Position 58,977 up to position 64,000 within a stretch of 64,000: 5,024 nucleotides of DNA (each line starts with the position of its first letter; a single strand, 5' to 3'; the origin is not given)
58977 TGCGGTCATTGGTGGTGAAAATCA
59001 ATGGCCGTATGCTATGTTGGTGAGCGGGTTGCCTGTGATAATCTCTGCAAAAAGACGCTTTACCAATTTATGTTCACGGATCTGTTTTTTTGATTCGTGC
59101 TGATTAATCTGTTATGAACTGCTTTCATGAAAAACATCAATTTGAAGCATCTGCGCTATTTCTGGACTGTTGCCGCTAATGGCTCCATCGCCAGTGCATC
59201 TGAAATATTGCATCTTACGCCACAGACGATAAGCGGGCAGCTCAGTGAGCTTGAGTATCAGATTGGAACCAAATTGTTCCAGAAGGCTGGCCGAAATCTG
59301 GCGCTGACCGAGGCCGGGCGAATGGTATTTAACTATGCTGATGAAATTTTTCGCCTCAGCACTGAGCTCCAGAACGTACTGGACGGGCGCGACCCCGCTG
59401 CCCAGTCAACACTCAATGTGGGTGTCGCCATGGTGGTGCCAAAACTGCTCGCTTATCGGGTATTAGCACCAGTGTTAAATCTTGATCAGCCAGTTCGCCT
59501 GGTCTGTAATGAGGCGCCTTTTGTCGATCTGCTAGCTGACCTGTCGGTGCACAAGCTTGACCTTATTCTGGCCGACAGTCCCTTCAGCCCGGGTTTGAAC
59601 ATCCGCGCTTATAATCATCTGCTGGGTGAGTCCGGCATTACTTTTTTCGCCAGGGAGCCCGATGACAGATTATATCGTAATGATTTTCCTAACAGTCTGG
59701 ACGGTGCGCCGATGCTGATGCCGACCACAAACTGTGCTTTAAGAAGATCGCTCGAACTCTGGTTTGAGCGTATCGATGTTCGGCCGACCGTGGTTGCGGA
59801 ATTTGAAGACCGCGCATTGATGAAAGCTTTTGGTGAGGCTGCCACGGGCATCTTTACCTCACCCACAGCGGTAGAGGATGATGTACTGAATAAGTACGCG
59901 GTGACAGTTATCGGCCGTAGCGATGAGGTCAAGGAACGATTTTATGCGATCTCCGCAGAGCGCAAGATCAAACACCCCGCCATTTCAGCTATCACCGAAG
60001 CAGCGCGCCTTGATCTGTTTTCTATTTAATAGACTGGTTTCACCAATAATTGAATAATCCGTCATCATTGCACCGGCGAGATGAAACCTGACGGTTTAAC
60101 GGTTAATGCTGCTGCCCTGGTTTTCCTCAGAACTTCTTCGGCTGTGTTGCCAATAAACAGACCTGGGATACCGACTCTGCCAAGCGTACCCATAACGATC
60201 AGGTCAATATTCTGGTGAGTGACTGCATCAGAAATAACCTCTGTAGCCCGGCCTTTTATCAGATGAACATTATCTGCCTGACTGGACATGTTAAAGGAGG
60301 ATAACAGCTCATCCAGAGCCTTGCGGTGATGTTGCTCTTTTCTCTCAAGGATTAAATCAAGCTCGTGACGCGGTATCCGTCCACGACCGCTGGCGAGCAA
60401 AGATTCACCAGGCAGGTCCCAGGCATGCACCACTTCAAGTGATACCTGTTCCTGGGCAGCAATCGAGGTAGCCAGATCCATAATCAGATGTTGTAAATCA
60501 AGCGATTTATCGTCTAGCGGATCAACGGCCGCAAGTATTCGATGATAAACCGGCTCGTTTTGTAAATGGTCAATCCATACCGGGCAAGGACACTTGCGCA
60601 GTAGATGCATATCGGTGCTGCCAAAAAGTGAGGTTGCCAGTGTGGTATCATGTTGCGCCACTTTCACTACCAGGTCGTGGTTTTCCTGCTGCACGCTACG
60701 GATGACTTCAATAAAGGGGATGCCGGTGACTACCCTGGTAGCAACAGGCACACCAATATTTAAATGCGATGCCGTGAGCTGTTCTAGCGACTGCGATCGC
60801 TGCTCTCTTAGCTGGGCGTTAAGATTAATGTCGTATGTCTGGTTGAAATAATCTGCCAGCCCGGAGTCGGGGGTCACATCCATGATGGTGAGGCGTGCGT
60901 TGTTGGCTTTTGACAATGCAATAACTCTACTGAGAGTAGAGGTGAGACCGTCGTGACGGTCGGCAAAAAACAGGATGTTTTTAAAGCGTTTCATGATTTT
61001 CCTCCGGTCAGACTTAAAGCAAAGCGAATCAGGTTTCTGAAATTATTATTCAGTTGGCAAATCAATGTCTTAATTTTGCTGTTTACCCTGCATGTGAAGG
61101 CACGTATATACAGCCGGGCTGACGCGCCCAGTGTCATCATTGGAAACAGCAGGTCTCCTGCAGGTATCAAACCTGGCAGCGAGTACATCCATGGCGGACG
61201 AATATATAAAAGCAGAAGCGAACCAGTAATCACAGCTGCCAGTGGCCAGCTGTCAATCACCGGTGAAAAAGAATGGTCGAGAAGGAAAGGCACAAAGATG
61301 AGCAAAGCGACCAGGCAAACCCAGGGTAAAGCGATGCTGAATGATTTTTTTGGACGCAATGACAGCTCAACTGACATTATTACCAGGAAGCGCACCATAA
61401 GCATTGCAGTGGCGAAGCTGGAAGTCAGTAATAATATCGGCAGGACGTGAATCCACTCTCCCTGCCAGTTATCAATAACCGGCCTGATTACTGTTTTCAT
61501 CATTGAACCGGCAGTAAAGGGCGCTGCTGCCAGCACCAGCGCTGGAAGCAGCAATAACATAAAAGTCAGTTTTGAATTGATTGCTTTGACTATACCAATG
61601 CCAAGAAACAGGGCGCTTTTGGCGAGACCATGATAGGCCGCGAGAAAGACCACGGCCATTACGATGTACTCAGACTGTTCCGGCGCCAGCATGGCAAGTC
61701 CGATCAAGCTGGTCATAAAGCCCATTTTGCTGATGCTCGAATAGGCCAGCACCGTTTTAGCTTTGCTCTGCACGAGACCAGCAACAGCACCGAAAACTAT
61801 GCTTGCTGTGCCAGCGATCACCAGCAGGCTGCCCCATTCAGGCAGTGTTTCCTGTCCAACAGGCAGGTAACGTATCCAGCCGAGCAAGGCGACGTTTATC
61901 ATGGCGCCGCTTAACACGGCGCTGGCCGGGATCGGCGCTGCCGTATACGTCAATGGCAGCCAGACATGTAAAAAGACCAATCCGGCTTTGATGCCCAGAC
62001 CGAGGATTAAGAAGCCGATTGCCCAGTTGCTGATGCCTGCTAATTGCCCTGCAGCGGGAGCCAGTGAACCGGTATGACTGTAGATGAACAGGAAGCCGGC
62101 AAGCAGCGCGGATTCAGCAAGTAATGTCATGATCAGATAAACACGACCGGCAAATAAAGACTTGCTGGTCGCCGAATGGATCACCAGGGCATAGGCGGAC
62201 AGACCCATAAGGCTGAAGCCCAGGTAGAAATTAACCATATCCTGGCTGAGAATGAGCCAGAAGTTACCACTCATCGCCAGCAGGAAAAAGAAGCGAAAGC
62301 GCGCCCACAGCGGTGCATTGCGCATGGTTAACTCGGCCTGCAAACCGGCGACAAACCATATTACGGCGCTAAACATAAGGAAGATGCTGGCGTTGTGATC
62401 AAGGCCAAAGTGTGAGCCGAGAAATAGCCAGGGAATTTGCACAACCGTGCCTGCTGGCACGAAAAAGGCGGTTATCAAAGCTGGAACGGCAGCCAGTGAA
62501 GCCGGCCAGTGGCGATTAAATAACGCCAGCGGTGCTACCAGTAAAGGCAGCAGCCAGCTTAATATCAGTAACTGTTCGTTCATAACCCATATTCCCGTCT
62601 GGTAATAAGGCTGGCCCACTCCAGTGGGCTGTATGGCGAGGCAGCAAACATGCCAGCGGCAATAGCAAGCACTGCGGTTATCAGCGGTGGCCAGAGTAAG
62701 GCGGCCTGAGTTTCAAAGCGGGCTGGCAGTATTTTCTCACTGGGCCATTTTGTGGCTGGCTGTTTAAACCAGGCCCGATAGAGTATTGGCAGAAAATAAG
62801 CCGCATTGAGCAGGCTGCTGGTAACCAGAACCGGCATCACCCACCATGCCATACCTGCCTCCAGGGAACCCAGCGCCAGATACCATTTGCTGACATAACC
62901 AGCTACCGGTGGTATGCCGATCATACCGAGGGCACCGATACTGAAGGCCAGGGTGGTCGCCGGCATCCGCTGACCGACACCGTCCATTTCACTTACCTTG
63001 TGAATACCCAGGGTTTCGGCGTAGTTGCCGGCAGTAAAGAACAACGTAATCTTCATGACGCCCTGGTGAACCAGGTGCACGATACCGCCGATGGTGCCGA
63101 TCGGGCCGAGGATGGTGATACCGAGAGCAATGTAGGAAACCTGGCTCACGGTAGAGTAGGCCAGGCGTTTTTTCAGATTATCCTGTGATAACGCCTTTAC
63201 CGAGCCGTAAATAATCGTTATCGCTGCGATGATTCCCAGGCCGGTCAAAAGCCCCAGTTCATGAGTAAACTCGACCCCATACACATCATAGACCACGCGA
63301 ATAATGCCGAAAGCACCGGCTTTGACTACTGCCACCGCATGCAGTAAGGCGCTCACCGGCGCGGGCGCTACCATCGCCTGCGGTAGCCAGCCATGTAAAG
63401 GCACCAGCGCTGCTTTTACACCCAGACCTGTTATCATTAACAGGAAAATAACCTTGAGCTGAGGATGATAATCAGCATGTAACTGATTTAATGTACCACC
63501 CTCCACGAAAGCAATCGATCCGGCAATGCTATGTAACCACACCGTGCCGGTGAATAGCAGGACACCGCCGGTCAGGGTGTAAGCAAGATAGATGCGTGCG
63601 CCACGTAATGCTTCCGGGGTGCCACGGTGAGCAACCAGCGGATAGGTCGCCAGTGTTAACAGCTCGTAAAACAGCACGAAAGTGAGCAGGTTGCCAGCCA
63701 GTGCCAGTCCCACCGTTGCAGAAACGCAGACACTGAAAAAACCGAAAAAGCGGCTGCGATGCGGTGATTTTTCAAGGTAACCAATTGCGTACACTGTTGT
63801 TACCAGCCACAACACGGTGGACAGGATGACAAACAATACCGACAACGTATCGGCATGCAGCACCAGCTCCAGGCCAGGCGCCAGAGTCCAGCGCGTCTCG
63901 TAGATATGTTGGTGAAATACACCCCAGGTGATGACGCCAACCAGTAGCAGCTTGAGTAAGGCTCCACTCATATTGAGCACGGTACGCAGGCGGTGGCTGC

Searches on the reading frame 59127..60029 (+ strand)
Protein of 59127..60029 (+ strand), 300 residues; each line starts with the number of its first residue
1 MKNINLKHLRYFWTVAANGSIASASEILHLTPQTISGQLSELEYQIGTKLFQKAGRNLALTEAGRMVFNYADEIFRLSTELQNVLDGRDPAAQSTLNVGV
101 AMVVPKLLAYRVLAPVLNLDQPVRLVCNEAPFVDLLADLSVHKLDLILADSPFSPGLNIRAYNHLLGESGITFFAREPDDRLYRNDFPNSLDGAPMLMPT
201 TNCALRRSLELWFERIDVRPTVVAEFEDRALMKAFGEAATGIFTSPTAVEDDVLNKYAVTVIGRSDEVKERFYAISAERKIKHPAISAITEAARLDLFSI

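Call 45: search_protein_families(library=pfam, proteins=[window:59127-60029:+], max_evalue=0.00001)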
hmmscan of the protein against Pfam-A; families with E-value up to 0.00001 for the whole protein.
window:59127-60029:+ (300 aa): 2 families
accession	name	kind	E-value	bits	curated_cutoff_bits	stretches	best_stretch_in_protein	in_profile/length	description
PF00126.33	HTH_1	-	3.1e-18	65.9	26.6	1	6-65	1-60/60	Bacterial regulatory helix-turn-helix protein, lysR family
PF03466.25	LysR_substrate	-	5.8e-09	36.1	28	1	93-293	5-204/209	LysR substrate binding domain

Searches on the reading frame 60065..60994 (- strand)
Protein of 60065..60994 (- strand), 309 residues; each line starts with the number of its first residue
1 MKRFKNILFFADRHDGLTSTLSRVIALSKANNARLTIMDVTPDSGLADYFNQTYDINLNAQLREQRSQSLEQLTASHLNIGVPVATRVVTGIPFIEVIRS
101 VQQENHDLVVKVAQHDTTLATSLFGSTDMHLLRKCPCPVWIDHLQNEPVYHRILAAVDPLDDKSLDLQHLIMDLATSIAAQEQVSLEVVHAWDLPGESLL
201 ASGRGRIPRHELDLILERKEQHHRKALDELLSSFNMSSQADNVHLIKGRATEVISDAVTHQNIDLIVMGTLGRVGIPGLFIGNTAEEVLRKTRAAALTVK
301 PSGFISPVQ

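Call 45: search_protein_families(library=pfam, proteins=[window:60065-60994:-], max_evalue=0.00001)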
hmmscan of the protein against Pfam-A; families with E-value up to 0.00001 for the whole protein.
window:60065-60994:- (309 aa): 1 family
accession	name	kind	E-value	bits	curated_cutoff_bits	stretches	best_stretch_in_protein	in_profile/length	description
PF00582.32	Usp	-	8.8e-33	114.3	24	2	150-300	2-141/141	Universal stress protein family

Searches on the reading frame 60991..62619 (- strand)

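Call 45: search_protein_families(library=pfam, proteins=[window:60991-62619:-], max_evalue=0.00001)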
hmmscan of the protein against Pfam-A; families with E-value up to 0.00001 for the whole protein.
window:60991-62619:- (542 aa): 1 family
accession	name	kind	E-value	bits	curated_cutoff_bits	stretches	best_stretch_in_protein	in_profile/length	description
PF00361.26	Proton_antipo_M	-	1.3e-35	123.5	21.5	1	125-347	1-225/294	NADH:quinone oxidoreductase/Mrp antiporter, TM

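Call 68: search_protein_families(library=ncbifam, proteins=[window:60991-62619:-], max_evalue=0.00001)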
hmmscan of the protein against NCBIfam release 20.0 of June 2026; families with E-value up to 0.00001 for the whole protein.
window:60991-62619:- (542 aa): 63 families (the best 25 are shown)
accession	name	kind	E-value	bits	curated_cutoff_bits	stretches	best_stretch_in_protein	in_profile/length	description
NF005086.0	PRK06521.1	equivalog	2.8e-35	121.9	667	1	43-413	46-432/669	hydrogenase 4 subunit B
NF006418.0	PRK08667.1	equivalog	9.8e-28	97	794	1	64-414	66-426/644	hydrogenase membrane subunit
NF006237.0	PRK08375.1-2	equivalog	1.7e-24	86.8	597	1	45-345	40-331/497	putative monovalent cation/H+ antiporter subunit D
NF005140.0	PRK06589.1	equivalog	2.4e-24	86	470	1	70-442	78-467/489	putative monovalent cation/H+ antiporter subunit D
TIGR01972.1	NDH_I_M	subfamily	8.7e-24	84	263.8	1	62-395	65-400/486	NADH-quinone oxidoreductase subunit M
TIGR01770.1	NDH_I_N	subfamily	4.6e-23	81.9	332.6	1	77-329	76-344/472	NADH-quinone oxidoreductase subunit NuoN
NF006241.0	PRK08377.1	equivalog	2.6e-22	79.5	645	1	72-442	75-458/494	NADH dehydrogenase subunit N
NF009308.0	PRK12665.1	equivalog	1.1e-21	77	585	1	85-346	95-354/531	Na+/H+ antiporter subunit D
NF004442.0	PRK05777.1-5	equivalog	2.7e-21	76.1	523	1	72-318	72-325/483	NADH-quinone oxidoreductase subunit NuoN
NF004440.0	PRK05777.1-3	equivalog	2.7e-21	76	519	1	70-329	67-331/477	NADH-quinone oxidoreductase subunit NuoN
NF006419.0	PRK08668.1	equivalog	4.6e-21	75.2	617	1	43-344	33-348/613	NADH dehydrogenase subunit M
NF006238.0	PRK08375.1-4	equivalog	4.7e-21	75.2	626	1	74-347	76-349/531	putative monovalent cation/H+ antiporter subunit D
NF006239.0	PRK08375.1-5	equivalog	2e-20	73.1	760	1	71-374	73-377/511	putative monovalent cation/H+ antiporter subunit D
NF009305.0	PRK12662.1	equivalog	1.1e-19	70.6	700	1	83-345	87-355/492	putative monovalent cation/H+ antiporter subunit D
NF006240.0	PRK08376.1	subfamily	8.6e-19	67.8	662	1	54-344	73-374/521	putative monovalent cation/H+ antiporter subunit D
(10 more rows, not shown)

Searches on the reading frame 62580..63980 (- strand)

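Call 45: search_protein_families(library=pfam, proteins=[window:62580-63980:-], max_evalue=0.00001)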
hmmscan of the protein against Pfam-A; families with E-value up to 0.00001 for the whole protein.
window:62580-63980:- (466 aa): 2 families
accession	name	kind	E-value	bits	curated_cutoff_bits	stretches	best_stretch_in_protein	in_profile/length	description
PF00361.26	Proton_antipo_M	-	1.9e-56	191.8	21.5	1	95-388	1-291/294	NADH:quinone oxidoreductase/Mrp antiporter, TM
PF00662.26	Proton_antipo_N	-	1.1e-07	32.1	24.5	1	38-79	10-51/51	NADH-Ubiquinone oxidoreductase (complex I), chain 5 N-terminus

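Call 68: search_protein_families(library=ncbifam, proteins=[window:62580-63980:-], max_evalue=0.00001)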
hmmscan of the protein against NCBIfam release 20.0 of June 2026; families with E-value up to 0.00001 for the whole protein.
window:62580-63980:- (466 aa): 75 families (the best 25 are shown)
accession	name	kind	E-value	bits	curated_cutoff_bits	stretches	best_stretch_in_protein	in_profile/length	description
NF005561.0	PRK07234.1-1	equivalog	4.6e-134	448.3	718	1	6-409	40-444/569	putative monovalent cation/H+ antiporter subunit D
NF006236.0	PRK08375.1-1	equivalog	5.9e-125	418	663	1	7-446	41-481/493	putative monovalent cation/H+ antiporter subunit D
NF005140.0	PRK06589.1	equivalog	5e-85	286.2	470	1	6-421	44-459/489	putative monovalent cation/H+ antiporter subunit D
NF005097.0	PRK06525.1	equivalog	8e-65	219.4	430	1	24-446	55-475/480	hydrogenase 4 subunit D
NF009288.0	PRK12648.1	equivalog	9.7e-61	206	1104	1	12-447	41-472/954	monovalent cation/H+ antiporter subunit A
NF009287.0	PRK12647.1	equivalog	3e-58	198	937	1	27-447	58-468/773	putative monovalent cation/H+ antiporter subunit A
TIGR01972.1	NDH_I_M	subfamily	1.5e-57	195.4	263.8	1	8-439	36-463/486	NADH-quinone oxidoreductase subunit M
NF005141.0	PRK06590.1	equivalog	6e-55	187.3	556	1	20-451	56-473/615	NADH-quinone oxidoreductase subunit L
NF006241.0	PRK08377.1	equivalog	2.3e-54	185.2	645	1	18-412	49-439/494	NADH dehydrogenase subunit N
NF005086.0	PRK06521.1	equivalog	4.2e-54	184.1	667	1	29-373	64-415/669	hydrogenase 4 subunit B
TIGR01974.1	NDH_I_L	subfamily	4.7e-53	181.1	407.5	1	22-448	59-481/630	NADH-quinone oxidoreductase subunit L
NF006419.0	PRK08668.1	equivalog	8e-53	180.1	617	1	16-440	42-465/613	NADH dehydrogenase subunit M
NF006240.0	PRK08376.1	subfamily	9.6e-53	179.8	662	1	38-447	83-493/521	putative monovalent cation/H+ antiporter subunit D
NF009284.0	PRK12644.1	equivalog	1.7e-52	178.7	962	1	25-447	54-472/975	Na+/H+ antiporter subunit A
NF009290.0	PRK12650.1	equivalog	3.8e-52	177.3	980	1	37-458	73-484/966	DUF4040 family protein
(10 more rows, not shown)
